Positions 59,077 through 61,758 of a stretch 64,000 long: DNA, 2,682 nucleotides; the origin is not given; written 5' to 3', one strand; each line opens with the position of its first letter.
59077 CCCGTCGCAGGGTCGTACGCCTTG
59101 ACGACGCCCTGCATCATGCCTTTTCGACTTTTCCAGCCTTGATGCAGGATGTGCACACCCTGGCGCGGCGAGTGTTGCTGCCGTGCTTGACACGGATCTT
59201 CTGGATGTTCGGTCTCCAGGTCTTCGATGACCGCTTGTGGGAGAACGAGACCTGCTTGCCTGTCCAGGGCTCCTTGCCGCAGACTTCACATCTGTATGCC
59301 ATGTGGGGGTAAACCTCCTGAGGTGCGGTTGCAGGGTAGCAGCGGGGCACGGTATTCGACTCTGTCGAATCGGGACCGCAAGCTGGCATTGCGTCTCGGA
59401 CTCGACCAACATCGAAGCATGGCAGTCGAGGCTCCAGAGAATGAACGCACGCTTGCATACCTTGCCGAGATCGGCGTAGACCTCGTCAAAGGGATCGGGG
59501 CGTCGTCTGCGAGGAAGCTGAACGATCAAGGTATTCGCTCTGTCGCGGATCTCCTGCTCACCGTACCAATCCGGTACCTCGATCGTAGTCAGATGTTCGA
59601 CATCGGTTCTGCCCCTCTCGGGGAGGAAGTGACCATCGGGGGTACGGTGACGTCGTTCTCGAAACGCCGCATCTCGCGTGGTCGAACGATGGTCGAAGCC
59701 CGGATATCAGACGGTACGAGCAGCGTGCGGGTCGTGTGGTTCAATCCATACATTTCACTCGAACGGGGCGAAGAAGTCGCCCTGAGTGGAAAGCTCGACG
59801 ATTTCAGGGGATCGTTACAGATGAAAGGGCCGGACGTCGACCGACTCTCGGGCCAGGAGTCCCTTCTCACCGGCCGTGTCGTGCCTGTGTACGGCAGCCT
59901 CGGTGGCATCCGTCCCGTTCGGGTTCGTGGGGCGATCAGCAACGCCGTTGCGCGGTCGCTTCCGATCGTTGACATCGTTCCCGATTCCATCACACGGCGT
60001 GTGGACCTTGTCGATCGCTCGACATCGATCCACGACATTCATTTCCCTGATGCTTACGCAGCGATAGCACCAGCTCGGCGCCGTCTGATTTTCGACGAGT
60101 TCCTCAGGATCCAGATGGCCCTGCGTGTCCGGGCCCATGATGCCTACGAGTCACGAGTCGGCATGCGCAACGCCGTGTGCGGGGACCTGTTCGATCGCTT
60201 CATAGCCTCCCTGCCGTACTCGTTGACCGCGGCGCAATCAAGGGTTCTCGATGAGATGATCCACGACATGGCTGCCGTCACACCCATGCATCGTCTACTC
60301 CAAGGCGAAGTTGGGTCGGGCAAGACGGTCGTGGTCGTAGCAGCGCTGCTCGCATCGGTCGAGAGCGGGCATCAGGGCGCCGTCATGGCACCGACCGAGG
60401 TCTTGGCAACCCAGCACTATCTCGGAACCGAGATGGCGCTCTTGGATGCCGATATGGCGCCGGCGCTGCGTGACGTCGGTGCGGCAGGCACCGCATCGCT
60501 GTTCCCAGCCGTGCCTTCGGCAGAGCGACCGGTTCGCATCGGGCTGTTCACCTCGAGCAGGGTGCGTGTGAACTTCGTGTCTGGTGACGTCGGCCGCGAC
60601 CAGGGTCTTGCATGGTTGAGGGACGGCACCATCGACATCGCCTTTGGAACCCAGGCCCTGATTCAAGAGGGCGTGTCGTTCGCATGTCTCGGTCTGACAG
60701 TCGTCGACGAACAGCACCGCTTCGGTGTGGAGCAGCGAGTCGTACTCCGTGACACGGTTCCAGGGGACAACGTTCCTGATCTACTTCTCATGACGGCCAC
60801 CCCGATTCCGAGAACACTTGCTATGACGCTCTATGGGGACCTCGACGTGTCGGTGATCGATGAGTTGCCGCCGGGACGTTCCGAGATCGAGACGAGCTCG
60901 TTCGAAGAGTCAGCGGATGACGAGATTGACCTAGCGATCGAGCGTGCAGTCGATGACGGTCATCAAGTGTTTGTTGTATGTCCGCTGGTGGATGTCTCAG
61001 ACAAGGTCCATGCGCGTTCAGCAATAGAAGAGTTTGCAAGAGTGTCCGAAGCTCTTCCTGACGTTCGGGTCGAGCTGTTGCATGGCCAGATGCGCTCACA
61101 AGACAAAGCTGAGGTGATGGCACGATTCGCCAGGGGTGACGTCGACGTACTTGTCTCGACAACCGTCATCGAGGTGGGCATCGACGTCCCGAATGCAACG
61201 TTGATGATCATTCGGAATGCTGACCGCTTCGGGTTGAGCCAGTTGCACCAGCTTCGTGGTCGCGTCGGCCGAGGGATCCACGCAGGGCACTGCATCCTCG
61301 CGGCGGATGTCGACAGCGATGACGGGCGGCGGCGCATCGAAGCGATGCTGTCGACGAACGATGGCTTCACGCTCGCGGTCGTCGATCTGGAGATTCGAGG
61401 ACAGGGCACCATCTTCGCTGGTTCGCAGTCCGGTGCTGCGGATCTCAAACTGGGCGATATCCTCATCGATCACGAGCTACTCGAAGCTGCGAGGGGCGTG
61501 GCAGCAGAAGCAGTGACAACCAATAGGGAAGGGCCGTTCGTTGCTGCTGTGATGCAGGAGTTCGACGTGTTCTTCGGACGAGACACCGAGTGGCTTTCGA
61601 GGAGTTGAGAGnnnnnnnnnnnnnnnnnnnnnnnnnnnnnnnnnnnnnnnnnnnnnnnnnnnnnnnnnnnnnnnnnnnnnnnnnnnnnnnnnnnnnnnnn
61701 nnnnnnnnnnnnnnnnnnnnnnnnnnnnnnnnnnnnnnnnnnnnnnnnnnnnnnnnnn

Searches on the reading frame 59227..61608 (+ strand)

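Call 77: search_protein_families(library=pfam, proteins=[window:59227-61608:+], max_evalue=0.001)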
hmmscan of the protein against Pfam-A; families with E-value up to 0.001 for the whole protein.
window:59227-61608:+ (793 aa): 6 families
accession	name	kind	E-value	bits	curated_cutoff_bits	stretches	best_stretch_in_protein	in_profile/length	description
PF00271.37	Helicase_C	-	2.8e-20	73.1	23.5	1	575-682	12-108/110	Helicase conserved C-terminal domain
PF17191.10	RecG_wedge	-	2.6e-15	56.8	23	1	86-240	4-158/162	RecG wedge domain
PF00270.35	DEAD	-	4.6e-15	56.2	26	2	335-398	2-62/167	DEAD/DEAH box helicase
PF19833.4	RecG_dom3_C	-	1.5e-08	35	26.8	1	710-768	1-60/87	ATP-dependent DNA helicase RecG, domain 3, C-terminal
PF01336.31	tRNA_anti-codon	-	1e-06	29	27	1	135-204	1-72/75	OB-fold nucleic acid binding domain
PF22590.2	Cas3-like_C_2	-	5.6e-05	23.8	27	1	598-682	14-103/106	CRISPR-associated nuclease/helicase Cas3, C-terminal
